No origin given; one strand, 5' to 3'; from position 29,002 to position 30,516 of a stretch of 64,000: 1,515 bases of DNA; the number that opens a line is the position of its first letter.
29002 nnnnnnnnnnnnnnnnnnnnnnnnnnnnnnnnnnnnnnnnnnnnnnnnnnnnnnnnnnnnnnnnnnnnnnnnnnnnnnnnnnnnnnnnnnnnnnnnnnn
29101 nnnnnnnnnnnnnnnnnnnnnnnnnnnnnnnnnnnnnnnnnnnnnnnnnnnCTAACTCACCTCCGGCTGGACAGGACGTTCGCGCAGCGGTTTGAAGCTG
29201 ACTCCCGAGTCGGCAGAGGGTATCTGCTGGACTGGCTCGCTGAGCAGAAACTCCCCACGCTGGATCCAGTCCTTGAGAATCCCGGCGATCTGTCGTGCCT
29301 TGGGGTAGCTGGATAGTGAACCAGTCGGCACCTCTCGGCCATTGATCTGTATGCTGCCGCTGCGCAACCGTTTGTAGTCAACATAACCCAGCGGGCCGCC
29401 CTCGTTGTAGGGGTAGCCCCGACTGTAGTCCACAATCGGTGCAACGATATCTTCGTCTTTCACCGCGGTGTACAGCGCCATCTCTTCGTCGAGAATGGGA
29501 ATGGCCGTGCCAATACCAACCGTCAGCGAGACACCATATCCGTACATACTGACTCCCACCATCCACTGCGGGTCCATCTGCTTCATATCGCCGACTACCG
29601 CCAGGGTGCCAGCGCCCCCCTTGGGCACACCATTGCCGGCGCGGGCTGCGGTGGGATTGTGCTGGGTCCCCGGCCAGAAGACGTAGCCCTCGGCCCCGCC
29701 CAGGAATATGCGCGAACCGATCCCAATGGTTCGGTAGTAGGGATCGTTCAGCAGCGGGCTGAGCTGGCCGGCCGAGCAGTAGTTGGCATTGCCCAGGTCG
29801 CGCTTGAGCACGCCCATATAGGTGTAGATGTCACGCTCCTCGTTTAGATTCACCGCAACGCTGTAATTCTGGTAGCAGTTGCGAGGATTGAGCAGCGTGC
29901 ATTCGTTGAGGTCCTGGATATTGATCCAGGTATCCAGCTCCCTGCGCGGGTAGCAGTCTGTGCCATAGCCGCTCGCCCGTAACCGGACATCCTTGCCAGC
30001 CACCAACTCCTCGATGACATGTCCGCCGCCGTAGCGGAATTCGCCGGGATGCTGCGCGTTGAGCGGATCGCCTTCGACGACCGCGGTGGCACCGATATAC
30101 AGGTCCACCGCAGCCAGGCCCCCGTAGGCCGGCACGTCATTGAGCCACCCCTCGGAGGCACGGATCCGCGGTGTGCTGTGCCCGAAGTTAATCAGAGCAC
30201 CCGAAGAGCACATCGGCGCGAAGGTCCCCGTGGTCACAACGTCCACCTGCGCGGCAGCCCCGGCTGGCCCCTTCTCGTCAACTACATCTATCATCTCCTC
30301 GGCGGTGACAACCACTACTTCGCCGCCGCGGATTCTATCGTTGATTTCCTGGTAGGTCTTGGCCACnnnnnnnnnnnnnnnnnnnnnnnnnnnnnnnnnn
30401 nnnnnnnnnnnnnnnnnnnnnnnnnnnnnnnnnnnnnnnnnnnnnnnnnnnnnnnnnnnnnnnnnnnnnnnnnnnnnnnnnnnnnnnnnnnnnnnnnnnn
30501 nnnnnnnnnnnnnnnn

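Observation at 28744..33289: Sulfide-dependent cofactor and amino-acid cluster: NIL-ferredoxin, DUF39, Cys-rich protein, His-type Thi4, UPF0280, thioredoxin lipoprotein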

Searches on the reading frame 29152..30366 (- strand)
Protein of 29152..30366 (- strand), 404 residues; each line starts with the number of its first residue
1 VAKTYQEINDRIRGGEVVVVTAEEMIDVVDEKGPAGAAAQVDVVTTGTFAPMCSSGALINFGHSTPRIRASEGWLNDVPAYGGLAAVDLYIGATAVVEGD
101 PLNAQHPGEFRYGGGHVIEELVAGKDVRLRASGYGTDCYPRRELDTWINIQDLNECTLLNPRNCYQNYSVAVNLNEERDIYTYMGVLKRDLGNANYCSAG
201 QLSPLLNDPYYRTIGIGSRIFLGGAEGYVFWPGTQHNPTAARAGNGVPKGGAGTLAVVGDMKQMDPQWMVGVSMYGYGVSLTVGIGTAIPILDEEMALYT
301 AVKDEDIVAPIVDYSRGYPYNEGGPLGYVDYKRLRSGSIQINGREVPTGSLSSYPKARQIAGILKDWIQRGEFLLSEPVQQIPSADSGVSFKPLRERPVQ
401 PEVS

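Call 3: search_protein_families(library=pfam, proteins=[window:29152-30366:-], max_evalue=0.01)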
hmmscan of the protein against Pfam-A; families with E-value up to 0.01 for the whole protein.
window:29152-30366:- (404 aa): 1 family
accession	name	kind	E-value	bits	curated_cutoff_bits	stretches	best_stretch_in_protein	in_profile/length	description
PF01837.22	HcyBio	-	5e-152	506.2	26.2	1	17-375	1-349/349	Homocysteine biosynthesis enzyme, sulfur-incorporation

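Call 4: search_protein_families(library=ncbifam, proteins=[window:29152-30366:-], max_evalue=0.01)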
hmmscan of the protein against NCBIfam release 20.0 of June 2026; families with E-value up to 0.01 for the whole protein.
window:29152-30366:- (404 aa): 1 family
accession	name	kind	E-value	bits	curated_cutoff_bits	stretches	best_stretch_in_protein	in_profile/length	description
TIGR03287.1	methan_mark_16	hypoth_equivalog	4.1e-34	117.7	363.95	1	19-315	1-276/391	methanogenesis marker 16 metalloprotein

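Call 50: find_related_loci(query=window:29152-30366:-, collection=metagenome_contigs, flank=6000)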
Query window:29152-30366:- (404 aa) in metagenome_contigs; peptide patterns used: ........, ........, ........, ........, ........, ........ (x = any residue, [..] = any of these).
117 stretches matched a pattern; 41 encode a relative of the query (tblastn E <= 1e-3); 41 distinct loci.
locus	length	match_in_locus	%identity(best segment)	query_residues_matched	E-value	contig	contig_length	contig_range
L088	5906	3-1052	96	55-404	0e+0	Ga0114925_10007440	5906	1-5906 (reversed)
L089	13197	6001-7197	68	1-400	0e+0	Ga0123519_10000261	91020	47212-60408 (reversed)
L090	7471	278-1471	68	1-399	0e+0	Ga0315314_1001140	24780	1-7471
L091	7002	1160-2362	66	1-402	0e+0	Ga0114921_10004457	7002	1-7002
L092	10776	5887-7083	65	1-400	3e-178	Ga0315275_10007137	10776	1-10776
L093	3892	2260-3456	65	1-400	0e+0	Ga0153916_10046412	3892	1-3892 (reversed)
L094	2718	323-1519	65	1-400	0e+0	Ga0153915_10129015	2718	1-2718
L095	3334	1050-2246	65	3-400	0e+0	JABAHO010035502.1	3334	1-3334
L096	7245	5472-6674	64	3-402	7e-174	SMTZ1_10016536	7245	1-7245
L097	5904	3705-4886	65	1-395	2e-172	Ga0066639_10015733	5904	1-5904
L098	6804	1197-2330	65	7-385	2e-167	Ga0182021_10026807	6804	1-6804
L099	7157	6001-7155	62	1-385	1e-166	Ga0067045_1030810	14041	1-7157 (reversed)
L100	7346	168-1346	63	7-394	7e-165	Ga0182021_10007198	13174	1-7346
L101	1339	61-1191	65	7-384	0e+0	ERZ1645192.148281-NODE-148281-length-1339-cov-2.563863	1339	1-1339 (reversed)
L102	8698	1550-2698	62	1-388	6e-164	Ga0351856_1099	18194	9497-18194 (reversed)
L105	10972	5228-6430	61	1-400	1e-157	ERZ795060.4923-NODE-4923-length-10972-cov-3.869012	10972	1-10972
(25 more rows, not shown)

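Call 58: find_homologous_proteins(query=window:29152-30366:-, max_evalue=1e-100)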
Query window:29152-30366:- (404 aa): 7984 proteins with E <= 1e-100 among 8000 candidates; the best 120 are listed.
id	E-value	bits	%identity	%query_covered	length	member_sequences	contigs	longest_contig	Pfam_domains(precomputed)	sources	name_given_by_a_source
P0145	1.0e-267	906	97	100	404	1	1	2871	PF01837.23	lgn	-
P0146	1.5e-265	898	96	100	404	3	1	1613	PF01837.23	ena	-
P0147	1.1e-263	892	96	100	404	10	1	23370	PF01837.23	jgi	-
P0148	2.0e-263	892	96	100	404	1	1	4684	PF01837.23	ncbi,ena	-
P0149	7.9e-262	886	94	100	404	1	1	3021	PF01837.23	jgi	-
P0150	5.6e-260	880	94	100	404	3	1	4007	PF01837.23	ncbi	-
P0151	3.9e-259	877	94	100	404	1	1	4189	PF01837.23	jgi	-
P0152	1.2e-256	869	92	100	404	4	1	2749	PF01837.23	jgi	-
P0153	3.1e-254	861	92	100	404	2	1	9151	PF01837.23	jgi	-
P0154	4.4e-238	808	84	100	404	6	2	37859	PF01837.23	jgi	-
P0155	1.7e-232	790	83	100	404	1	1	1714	PF01837.23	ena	-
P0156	4.0e-218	742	78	100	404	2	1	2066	PF01837.23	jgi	-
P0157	6.6e-217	738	78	100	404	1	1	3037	PF01837.23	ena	-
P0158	2.1e-216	737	77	100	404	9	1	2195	PF01837.23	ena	-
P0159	1.5e-214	731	77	100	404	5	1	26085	PF01837.23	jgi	-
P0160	1.2e-213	728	76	100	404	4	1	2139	PF01837.23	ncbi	-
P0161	1.0e-212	725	77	100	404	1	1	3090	PF01837.23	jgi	jgi:uncharacterized protein (DUF39 family)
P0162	2.1e-212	723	77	100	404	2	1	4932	PF01837.23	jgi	-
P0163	4.6e-211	719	75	100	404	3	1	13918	PF01837.23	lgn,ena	-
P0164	2.4e-210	717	76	99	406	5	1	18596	PF01837.23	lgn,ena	-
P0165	4.0e-210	716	75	100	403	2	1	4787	PF01837.23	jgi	-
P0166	1.2e-209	714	75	100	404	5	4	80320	PF01837.23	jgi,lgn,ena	-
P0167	3.0e-209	713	75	100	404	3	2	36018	PF01837.23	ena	-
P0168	9.7e-209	711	75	100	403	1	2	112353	PF01837.23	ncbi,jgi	jgi:uncharacterized protein (DUF39 family)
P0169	1.5e-208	711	75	100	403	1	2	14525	PF01837.23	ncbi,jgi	jgi:uncharacterized protein (DUF39 family)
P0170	3.6e-207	706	75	100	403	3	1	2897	PF01837.23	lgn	-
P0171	8.3e-205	698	74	100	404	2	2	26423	PF01837.23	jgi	-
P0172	1.8e-204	697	75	100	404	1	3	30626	PF01837.23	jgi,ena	-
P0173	2.9e-203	693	73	100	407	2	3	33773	PF01837.23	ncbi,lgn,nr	ncbi:MAG: homocysteine biosynthesis protein [Armatimonadota bacterium]|nr:homocysteine biosynthesis 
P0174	3.2e-203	693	73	100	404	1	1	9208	PF01837.23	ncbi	-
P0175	5.2e-203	693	73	100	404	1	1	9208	PF01837.23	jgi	-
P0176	1.4e-200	685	73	100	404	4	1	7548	PF01837.23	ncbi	-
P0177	5.7e-199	679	73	100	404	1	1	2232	PF01837.23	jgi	jgi:uncharacterized protein (DUF39 family)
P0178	1.7e-198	678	72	100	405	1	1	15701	PF01837.23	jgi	jgi:uncharacterized protein (DUF39 family)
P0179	4.7e-198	676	72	99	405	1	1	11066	PF01837.23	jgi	jgi:uncharacterized protein (DUF39 family)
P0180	8.1e-198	675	71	100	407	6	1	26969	PF01837.23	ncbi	-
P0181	1.0e-197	675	72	99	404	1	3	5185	PF01837.23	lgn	-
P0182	5.2e-197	673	72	100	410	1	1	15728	PF01837.23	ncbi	ncbi:MAG: homocysteine biosynthesis protein [Armatimonadota bacterium]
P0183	5.4e-197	673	72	99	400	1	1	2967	PF01837.23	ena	-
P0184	5.8e-197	673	72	99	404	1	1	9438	PF01837.23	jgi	jgi:uncharacterized protein (DUF39 family)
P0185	1.3e-196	671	72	100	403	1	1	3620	PF01837.23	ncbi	-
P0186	1.5e-196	671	73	99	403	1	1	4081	PF01837.23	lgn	-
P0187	1.7e-196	671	72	100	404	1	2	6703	PF01837.23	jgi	jgi:uncharacterized protein (DUF39 family)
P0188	1.7e-196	671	70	100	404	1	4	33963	PF01837.23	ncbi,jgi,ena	-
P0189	4.1e-196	670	71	100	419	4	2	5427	PF01837.23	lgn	-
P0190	7.0e-196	669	72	99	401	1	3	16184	PF01837.23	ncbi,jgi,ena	jgi:uncharacterized protein (DUF39 family)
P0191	8.9e-196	669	71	100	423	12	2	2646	PF01837.23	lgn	-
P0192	3.2e-195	667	72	99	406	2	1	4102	PF01837.23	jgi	-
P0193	3.2e-195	667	72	99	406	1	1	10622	PF01837.23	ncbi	ncbi:MAG: homocysteine biosynthesis protein [Armatimonadota bacterium]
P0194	1.2e-194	665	71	100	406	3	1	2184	PF01837.23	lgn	-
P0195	1.6e-194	665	71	100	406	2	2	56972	PF01837.23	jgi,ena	-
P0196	1.6e-194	665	72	99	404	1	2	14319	PF01837.23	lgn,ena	-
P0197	1.7e-194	665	73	99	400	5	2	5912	PF01837.23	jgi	jgi:uncharacterized protein (DUF39 family)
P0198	1.7e-194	665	72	99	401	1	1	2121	PF01837.23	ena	-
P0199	1.8e-194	664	70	100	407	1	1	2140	PF01837.23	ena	-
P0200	2.3e-194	664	72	100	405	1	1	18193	PF01837.23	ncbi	ncbi:MAG: homocysteine biosynthesis protein [Armatimonadota bacterium]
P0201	2.4e-194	664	73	99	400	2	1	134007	PF01837.23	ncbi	-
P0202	2.6e-194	664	71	99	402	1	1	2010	PF01837.23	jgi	jgi:L-aspartate semialdehyde sulfurtransferase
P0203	3.3e-194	664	70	99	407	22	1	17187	PF01837.23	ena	-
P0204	3.3e-194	664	71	100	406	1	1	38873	PF01837.23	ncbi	-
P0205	7.3e-194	662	71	100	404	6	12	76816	PF01837.23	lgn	-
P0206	7.9e-194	662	70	99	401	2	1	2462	PF01837.23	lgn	-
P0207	1.3e-193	662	71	100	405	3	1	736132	PF01837.23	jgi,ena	-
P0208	1.5e-193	661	72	99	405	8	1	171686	PF01837.23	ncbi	-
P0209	1.8e-193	661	70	100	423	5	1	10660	PF01837.23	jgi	-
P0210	4.1e-193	660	70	99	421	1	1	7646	PF01837.23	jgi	jgi:L-aspartate semialdehyde sulfurtransferase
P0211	4.1e-193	660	71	99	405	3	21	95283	PF01837.23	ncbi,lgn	-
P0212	5.4e-193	660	70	99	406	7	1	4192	PF01837.23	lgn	-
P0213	5.8e-193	659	70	99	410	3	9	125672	PF01837.23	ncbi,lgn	-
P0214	5.8e-193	659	71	100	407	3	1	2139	PF01837.23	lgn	-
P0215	1.1e-192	659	70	99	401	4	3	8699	PF01837.23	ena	-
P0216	1.4e-192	658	72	100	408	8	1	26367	PF01837.23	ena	-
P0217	3.1e-192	657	70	100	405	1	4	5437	PF01837.23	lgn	-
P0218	3.4e-192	657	69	99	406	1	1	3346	PF01837.23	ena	-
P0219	7.1e-192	656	70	99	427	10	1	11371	PF01837.23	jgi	jgi:uncharacterized protein (DUF39 family)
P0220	9.9e-192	655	71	100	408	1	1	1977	PF01837.23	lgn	-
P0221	1.1e-191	655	71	99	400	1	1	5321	PF01837.23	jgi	-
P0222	1.3e-191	655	70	99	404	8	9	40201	PF01837.23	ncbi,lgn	-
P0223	1.8e-191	655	70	98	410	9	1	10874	PF01837.23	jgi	-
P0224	1.8e-191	655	70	100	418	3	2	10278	PF01837.23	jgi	-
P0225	1.9e-191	654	70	100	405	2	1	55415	PF01837.23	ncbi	-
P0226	2.9e-191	654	71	99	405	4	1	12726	PF01837.23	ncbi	-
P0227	5.0e-191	653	69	99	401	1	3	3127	PF01837.23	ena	-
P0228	5.1e-191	653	71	99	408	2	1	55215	PF01837.23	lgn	-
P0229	7.0e-191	653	71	99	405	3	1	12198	PF01837.23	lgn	-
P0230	7.5e-191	653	70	99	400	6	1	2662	PF01837.23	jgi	jgi:uncharacterized protein (DUF39 family)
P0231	1.1e-190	652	70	99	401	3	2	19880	PF01837.23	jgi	-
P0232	1.3e-190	652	70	99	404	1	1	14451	PF01837.23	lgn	-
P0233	1.4e-190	652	70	99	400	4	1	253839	PF01837.23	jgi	-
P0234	1.4e-190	652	70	99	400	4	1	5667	PF01837.23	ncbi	-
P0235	1.4e-190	652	71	99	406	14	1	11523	PF01837.23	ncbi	-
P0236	3.1e-190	650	69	99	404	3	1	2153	PF01837.23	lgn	-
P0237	3.3e-190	650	70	100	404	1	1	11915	PF01837.23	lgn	-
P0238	3.4e-190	650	69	100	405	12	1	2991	PF01837.23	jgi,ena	-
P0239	7.7e-190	649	71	99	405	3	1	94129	PF01837.23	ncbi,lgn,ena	-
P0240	8.1e-190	649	69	100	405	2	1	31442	PF01837.23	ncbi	-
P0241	1.2e-189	648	71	99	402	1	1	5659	PF01837.23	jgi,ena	jgi:uncharacterized protein (DUF39 family)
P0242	1.3e-189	648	70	99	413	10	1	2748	PF01837.23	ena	-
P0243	1.6e-189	648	70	99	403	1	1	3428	PF01837.23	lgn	-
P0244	2.0e-189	648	69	100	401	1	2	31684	PF01837.23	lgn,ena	-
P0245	2.4e-189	648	69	99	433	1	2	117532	PF01837.23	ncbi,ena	-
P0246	2.5e-189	647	69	100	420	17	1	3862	PF01837.23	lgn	-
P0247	2.5e-189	647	69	99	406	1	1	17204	PF01837.23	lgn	-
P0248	2.6e-189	647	70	99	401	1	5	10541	PF01837.23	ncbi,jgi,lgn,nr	ncbi:hypothetical protein FJZ31_40400 [Candidatus Poribacteria bacterium]|nr:hypothetical protein [C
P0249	3.6e-189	647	70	99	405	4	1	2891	PF01837.23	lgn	-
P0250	3.8e-189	647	69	100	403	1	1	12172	PF01837.23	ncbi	-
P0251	3.9e-189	647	71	99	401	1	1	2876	PF01837.23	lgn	-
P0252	3.9e-189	647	69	100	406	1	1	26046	PF01837.23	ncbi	-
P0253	6.1e-189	646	70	99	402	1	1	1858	PF01837.23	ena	-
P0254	6.2e-189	646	69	100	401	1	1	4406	PF01837.23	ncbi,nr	ncbi:TPA: hypothetical protein EYP66_20135 [Candidatus Poribacteria bacterium]|nr:hypothetical prote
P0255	6.5e-189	646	71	99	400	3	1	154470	PF01837.23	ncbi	ncbi:MAG TPA: homocysteine biosynthesis protein [Armatimonadota bacterium]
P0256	7.9e-189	646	70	99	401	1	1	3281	PF01837.23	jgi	jgi:uncharacterized protein (DUF39 family)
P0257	1.5e-188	645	69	99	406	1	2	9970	PF01837.23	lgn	-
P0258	1.6e-188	645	70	99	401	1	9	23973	PF01837.23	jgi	jgi:uncharacterized protein (DUF39 family)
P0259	2.0e-188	645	68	98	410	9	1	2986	PF01837.23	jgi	jgi:uncharacterized protein (DUF39 family)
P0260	2.1e-188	644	68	99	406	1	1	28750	PF01837.23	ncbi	ncbi:MAG: homocysteine biosynthesis protein [Armatimonadia bacterium]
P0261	2.3e-188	644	71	99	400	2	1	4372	PF01837.23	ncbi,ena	-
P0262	2.5e-188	644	68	99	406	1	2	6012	PF01837.23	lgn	-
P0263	3.5e-188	644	69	99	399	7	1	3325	PF01837.23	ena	-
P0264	3.5e-188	644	70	99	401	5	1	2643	PF01837.23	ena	-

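Call 59: find_encoding_contigs(protein=P0159, flank=5000, max_places=2)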
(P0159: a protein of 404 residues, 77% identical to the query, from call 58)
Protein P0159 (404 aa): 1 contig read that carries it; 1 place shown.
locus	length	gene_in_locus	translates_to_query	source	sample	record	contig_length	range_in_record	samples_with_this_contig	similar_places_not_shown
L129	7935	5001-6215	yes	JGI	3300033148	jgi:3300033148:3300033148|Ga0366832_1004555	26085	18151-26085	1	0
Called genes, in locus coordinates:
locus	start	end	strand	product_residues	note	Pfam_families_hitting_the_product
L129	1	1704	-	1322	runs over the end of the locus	PF05580:Peptidase_S55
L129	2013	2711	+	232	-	PF27030:AbpE_bact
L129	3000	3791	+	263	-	PF01946:Thi4, PF00890:FAD_binding_2 (faint), PF01266:DAO, PF01494:FAD_binding_3 (weak), PF07992:Pyr_redox_2, PF12831:FAD_oxidored, PF13450:NAD_binding_8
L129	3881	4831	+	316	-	PF00291:PALP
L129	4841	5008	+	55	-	-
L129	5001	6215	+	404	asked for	PF01837:HcyBio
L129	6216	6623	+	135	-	PF09383:NIL, PF12838:Fer4_7 (weak), PF12797:Fer4_2 (weak), PF00037:Fer4, PF12837:Fer4_6 (weak), PF13237:Fer4_10, PF14697:Fer4_21 (weak), PF12838:Fer4_7, +4 more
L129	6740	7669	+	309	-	-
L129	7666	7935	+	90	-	?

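Call 60: find_encoding_contigs(protein=P0166, flank=5000, max_places=2)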
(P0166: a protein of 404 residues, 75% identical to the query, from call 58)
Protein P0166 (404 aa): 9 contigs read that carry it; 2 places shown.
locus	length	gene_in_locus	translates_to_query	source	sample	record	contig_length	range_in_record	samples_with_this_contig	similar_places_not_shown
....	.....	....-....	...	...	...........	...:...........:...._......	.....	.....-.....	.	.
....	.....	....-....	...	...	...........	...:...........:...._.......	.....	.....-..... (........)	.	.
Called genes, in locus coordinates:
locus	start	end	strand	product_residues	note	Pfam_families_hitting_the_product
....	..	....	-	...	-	-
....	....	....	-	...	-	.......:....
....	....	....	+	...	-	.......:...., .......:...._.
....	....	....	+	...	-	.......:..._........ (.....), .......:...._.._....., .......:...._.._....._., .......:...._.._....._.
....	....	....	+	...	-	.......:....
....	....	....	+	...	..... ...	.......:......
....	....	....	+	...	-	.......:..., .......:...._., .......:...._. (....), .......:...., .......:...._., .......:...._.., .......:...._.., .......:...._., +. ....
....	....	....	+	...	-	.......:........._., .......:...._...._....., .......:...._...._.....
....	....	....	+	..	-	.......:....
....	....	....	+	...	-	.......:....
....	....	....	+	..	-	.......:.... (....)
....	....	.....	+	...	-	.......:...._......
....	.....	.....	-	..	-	-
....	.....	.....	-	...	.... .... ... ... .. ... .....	-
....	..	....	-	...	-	-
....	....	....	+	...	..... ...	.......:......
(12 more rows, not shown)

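Call 61: find_encoding_contigs(protein=P0168, flank=5000, max_places=2)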
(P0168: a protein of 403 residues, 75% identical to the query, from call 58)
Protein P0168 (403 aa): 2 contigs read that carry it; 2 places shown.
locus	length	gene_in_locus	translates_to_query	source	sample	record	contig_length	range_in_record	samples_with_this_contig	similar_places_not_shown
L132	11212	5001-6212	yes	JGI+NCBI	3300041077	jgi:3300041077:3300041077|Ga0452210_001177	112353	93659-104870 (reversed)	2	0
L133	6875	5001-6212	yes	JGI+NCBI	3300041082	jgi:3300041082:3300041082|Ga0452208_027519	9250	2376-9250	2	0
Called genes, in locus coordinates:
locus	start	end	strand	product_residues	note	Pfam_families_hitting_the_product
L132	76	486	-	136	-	-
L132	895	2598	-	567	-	PF00082:Peptidase_S8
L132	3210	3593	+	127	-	PF00376:MerR, PF13411:MerR_1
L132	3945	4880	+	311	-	PF00291:PALP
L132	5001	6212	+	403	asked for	PF01837:HcyBio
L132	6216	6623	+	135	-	PF09383:NIL, PF12838:Fer4_7 (weak), PF00037:Fer4, PF12837:Fer4_6 (weak), PF13237:Fer4_10, PF14697:Fer4_21 (weak), PF12838:Fer4_7, PF13187:Fer4_9, +2 more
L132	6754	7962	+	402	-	PF00266:Aminotran_5, PF01212:Beta_elim_lyase, PF01041:DegT_DnrJ_EryC1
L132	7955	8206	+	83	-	PF01206:TusA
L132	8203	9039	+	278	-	PF00899:ThiF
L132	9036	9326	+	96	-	PF02597:ThiS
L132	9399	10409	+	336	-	PF04143:Sulf_transp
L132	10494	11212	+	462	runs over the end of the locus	PF26314:MptA_B_family, PF09594:GT87 (weak)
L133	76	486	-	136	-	-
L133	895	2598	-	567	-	PF00082:Peptidase_S8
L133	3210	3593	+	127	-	PF00376:MerR, PF13411:MerR_1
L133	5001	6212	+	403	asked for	PF01837:HcyBio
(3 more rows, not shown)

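Call 64: find_encoding_contigs(protein=P0154, flank=4500, max_places=2)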
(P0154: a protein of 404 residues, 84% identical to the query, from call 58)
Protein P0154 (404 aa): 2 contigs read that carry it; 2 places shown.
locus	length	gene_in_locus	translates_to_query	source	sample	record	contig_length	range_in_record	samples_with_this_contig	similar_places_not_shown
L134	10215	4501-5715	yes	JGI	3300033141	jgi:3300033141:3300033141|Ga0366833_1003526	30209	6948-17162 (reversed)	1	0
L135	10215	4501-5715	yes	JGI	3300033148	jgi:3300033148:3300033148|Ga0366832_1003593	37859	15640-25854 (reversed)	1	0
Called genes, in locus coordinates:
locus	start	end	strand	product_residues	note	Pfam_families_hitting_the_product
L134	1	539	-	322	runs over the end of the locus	PF25231:DUF7847 (weak), PF06790:UPF0259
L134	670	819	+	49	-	-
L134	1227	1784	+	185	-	PF00085:Thioredoxin, PF13098:Thioredoxin_2, PF13728:TraF (weak)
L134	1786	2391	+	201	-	PF00085:Thioredoxin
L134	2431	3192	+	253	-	PF27030:AbpE_bact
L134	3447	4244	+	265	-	PF01946:Thi4, PF01266:DAO (weak), PF01494:FAD_binding_3 (faint), PF12831:FAD_oxidored (weak), PF13450:NAD_binding_8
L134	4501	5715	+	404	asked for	PF01837:HcyBio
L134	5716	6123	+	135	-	PF09383:NIL, PF12838:Fer4_7 (weak), PF00037:Fer4, PF12837:Fer4_6, PF13237:Fer4_10, PF14697:Fer4_21, PF12838:Fer4_7, PF13187:Fer4_9, +6 more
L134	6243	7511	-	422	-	-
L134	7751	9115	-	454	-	PF00291:PALP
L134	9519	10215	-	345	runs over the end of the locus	PF01408:GFO_IDH_MocA, PF03447:NAD_binding_3 (weak), PF02894:GFO_IDH_MocA_C, PF22725:GFO_IDH_MocA_C3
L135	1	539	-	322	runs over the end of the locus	PF25231:DUF7847 (weak), PF06790:UPF0259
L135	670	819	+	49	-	-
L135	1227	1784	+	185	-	PF00085:Thioredoxin, PF13098:Thioredoxin_2, PF13728:TraF (weak)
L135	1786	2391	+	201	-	PF00085:Thioredoxin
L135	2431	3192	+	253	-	PF27030:AbpE_bact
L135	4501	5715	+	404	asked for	PF01837:HcyBio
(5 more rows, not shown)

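Call 65: find_encoding_contigs(protein=P0164, flank=4500, max_places=2)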
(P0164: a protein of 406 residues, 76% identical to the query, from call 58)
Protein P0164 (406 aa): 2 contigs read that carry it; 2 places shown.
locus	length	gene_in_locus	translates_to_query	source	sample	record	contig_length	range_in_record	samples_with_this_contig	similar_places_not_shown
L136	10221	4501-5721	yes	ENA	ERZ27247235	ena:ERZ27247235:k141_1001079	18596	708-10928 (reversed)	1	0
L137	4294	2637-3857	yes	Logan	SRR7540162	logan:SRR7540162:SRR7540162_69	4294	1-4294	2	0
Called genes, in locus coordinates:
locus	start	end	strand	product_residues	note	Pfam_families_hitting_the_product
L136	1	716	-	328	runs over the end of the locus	-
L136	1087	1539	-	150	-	PF07681:DoxX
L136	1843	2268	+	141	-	PF00376:MerR, PF13411:MerR_1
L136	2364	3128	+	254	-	PF00733:Asn_synthase (weak)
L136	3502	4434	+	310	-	PF00291:PALP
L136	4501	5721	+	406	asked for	PF01837:HcyBio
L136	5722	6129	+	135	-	PF09383:NIL, PF12838:Fer4_7 (weak), PF00037:Fer4, PF12837:Fer4_6, PF13237:Fer4_10, PF14697:Fer4_21, PF12838:Fer4_7, PF13187:Fer4_9, +6 more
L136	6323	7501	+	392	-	PF00266:Aminotran_5, PF01041:DegT_DnrJ_EryC1 (weak), PF01212:Beta_elim_lyase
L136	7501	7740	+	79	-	PF01206:TusA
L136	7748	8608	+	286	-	PF00899:ThiF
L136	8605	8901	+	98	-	PF02597:ThiS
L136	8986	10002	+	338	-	PF04143:Sulf_transp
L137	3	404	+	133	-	?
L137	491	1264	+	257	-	PF00733:Asn_synthase (weak)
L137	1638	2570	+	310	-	PF00291:PALP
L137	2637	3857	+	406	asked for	PF01837:HcyBio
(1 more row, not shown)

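Call 66: find_encoding_contigs(protein=P0162, flank=4500, max_places=2)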
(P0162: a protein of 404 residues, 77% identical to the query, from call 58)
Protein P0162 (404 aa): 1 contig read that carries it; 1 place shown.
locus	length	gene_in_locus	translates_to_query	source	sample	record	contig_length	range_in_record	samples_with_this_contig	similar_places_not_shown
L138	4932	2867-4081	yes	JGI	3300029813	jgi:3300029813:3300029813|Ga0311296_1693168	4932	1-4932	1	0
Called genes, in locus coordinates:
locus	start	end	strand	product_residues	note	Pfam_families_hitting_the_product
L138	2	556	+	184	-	?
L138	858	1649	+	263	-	PF01946:Thi4, PF01266:DAO (weak), PF01494:FAD_binding_3 (faint), PF03486:HI0933_like (weak), PF07992:Pyr_redox_2 (weak), PF12831:FAD_oxidored, PF13450:NAD_binding_8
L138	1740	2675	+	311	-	PF00291:PALP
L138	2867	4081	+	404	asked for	PF01837:HcyBio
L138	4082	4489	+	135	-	PF09383:NIL, PF14697:Fer4_21, PF12837:Fer4_6 (weak), PF13237:Fer4_10, PF12838:Fer4_7, PF13187:Fer4_9 (weak), PF00037:Fer4 (weak), PF12797:Fer4_2 (weak), +3 more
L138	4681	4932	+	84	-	?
